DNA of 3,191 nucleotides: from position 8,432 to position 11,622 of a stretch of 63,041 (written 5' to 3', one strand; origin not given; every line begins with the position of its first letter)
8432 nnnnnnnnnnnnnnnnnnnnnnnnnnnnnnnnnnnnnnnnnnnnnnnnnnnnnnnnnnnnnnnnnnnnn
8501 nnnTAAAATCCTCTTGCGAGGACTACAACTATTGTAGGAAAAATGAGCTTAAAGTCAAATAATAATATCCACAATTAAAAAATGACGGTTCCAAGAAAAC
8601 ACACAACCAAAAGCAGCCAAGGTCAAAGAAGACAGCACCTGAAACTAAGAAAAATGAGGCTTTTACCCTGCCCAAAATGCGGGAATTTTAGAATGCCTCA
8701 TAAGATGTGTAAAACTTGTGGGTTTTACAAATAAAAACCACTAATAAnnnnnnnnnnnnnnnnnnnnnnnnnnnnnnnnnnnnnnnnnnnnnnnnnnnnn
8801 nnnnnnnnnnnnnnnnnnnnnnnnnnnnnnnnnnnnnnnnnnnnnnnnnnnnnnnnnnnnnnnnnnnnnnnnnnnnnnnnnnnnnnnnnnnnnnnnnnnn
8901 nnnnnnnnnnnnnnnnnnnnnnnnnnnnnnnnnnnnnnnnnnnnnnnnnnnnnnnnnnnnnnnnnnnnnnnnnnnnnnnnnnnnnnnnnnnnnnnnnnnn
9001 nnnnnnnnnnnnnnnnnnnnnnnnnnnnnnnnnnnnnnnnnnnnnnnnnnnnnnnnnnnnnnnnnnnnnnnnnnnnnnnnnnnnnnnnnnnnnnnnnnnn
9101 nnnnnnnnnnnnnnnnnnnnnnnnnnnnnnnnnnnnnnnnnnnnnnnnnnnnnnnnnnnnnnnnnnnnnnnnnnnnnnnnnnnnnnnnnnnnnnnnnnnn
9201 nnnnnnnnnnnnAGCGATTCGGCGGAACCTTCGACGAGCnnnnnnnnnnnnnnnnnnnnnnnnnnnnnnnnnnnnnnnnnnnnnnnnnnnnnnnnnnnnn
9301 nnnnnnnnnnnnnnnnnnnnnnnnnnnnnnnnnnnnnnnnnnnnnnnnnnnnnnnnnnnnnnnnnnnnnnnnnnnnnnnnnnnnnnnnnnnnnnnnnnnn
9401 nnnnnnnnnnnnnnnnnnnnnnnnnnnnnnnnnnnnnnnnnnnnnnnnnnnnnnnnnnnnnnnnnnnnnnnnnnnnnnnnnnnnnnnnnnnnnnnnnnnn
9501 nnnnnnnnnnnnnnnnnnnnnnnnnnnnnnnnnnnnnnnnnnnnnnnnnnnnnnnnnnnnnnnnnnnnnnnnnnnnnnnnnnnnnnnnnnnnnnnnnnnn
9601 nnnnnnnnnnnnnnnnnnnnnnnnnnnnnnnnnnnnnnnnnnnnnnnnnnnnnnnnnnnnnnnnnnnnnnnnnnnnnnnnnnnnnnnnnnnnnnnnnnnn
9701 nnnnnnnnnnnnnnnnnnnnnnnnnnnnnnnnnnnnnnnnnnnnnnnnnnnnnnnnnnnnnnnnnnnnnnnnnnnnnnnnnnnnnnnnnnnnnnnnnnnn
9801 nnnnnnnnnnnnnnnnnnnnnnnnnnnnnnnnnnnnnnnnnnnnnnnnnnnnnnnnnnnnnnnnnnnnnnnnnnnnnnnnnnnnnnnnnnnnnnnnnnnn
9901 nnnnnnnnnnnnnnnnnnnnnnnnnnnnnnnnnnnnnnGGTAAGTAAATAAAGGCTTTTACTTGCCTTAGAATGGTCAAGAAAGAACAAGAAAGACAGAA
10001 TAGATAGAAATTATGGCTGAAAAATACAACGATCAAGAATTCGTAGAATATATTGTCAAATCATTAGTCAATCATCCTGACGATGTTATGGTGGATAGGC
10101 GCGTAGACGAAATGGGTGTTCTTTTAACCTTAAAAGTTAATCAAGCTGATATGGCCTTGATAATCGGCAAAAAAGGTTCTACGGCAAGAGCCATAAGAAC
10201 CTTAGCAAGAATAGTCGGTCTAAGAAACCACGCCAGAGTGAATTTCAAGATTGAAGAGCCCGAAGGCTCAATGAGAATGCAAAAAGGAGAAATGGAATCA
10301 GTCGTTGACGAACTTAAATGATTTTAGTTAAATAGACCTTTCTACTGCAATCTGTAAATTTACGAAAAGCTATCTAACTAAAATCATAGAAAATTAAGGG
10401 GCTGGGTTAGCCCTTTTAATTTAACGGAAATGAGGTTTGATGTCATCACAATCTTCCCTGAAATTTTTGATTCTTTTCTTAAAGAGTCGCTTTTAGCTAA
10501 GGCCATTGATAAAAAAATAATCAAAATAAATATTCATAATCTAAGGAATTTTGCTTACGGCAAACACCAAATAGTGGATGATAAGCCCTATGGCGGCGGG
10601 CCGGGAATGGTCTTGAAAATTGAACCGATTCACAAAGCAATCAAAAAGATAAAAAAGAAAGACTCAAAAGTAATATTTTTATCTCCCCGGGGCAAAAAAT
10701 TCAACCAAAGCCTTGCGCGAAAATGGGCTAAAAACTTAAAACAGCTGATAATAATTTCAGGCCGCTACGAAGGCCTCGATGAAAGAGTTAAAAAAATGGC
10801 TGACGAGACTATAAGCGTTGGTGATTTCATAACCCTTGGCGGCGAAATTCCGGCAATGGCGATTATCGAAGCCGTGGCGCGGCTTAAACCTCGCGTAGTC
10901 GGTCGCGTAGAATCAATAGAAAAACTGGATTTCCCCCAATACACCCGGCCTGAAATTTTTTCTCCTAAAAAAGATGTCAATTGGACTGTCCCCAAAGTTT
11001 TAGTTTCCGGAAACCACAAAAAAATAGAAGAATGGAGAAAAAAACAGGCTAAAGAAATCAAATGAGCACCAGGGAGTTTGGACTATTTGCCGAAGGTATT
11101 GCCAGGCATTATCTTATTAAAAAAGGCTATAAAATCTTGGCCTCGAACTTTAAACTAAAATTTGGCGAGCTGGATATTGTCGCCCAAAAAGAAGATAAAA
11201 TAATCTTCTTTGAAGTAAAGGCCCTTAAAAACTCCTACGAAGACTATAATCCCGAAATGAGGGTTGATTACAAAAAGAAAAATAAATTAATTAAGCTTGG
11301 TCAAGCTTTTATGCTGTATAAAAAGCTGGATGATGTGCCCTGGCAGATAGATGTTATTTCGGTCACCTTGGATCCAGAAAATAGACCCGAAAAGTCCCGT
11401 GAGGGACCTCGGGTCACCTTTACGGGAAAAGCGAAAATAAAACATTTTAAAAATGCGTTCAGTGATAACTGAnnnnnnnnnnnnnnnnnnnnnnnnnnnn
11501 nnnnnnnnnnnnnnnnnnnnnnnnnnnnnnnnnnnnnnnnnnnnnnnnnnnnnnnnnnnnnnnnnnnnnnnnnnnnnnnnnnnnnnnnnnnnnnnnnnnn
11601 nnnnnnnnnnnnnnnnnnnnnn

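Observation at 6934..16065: Long inverted repeats bracket a 7.8 kb block of essential housekeeping genes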

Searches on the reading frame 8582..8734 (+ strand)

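Call 14: search_protein_families(library=pfam, proteins=[window:8582-8734:+], max_evalue=0.1)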
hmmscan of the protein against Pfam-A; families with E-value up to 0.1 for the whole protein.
window:8582-8734:+ (50 aa): 3 families
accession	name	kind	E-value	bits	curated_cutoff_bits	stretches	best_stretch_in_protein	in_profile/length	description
PF01783.29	Ribosomal_L32p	-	8.7e-14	51.9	21.3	1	3-50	2-49/56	Ribosomal L32p protein family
PF13248.11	Zn_ribbon_3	-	0.0072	16.2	27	1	29-47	4-23/26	zinc-ribbon domain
PF22910.1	EDR4-like_1st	-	0.029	14.5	27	1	24-35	1-12/34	Enhanced disease resistance 4-like, N-terminal domain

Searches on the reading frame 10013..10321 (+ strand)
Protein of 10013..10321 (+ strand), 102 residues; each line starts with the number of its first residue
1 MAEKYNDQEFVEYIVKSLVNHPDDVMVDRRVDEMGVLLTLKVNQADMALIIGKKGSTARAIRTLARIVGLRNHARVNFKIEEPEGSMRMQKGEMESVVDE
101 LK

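Call 13: search_protein_families(library=pfam, proteins=[window:10013-10321:+])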
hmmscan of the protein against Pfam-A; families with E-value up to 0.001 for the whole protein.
window:10013-10321:+ (102 aa): 2 families
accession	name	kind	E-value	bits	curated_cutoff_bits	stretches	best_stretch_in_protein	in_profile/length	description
PF13083.13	KH_KhpA-B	-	7.3e-20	71.1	32.1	1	8-80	1-73/73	KhpA/KhpB, KH domain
PF07650.23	KH_2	-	0.00069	19.8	22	1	40-69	29-59/78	KH domain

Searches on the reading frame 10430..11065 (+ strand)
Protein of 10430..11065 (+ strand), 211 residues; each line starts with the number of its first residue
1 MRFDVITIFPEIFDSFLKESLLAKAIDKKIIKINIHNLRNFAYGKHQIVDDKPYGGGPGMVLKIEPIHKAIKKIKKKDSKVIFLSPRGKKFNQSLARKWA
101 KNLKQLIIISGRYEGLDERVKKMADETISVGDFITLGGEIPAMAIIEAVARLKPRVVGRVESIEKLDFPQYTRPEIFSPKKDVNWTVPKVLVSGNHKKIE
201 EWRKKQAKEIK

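Call 13: search_protein_families(library=pfam, proteins=[window:10430-11065:+])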
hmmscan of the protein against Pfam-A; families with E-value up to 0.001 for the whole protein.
window:10430-11065:+ (211 aa): 4 families
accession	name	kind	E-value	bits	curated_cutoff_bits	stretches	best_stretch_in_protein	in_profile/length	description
PF01746.26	tRNA_m1G_MT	-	5.2e-46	157.3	27.3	1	23-208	2-187/195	tRNA (Guanine-1)-methyltransferase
PF02590.22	SPOUT_MTase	-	0.00045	20.7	27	1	69-133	57-126/154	Predicted SPOUT methyltransferase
PF19769.4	CPxCG_zf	-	0.00047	20.4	27.2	0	100-140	40-80/183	CPxCG-related zinc finger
PF14419.11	SPOUT_MTase_2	-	0.0006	19.7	28.4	1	63-150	80-168/173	AF2226-like SPOUT RNA Methylase fused to THUMP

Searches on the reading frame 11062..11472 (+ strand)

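Call 13: search_protein_families(library=pfam, proteins=[window:11062-11472:+])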
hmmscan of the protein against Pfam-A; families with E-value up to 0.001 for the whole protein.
window:11062-11472:+ (136 aa): 2 families
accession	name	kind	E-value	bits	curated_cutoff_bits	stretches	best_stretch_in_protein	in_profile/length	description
PF02021.23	UPF0102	-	2.7e-19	69.8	23.6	1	10-101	1-80/80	Uncharacterised protein family UPF0102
PF08378.17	NERD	-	9.3e-05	23.3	22.1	1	7-75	2-80/111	Nuclease-related domain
